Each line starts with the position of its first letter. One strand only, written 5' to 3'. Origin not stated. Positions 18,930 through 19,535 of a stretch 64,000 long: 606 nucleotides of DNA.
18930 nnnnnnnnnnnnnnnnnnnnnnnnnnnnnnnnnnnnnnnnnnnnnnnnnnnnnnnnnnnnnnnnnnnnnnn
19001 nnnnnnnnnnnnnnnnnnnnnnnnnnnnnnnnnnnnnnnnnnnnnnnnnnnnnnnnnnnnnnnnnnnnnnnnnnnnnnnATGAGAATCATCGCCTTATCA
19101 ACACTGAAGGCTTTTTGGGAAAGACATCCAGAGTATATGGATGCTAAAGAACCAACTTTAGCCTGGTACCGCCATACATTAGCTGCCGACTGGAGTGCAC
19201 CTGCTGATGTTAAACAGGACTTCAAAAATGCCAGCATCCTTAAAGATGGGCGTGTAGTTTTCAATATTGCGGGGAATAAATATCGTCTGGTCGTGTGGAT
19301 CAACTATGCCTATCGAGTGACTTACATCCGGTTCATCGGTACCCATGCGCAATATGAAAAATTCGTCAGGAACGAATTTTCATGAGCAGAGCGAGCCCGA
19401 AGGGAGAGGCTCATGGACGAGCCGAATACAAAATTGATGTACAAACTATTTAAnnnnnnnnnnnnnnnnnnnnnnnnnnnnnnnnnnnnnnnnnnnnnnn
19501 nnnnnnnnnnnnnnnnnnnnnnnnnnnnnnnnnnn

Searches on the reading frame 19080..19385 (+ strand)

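Call 37: search_protein_families(library=pfam, proteins=[window:19080-19385:+], max_evalue=0.001)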
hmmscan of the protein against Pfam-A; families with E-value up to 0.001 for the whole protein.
window:19080-19385:+ (101 aa): 1 family
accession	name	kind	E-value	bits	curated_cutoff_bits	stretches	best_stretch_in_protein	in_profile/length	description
PF09907.15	HigB_toxin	-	8.2e-30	103.3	27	1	23-94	2-73/74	HigB_toxin, RelE-like toxic component of a toxin-antitoxin system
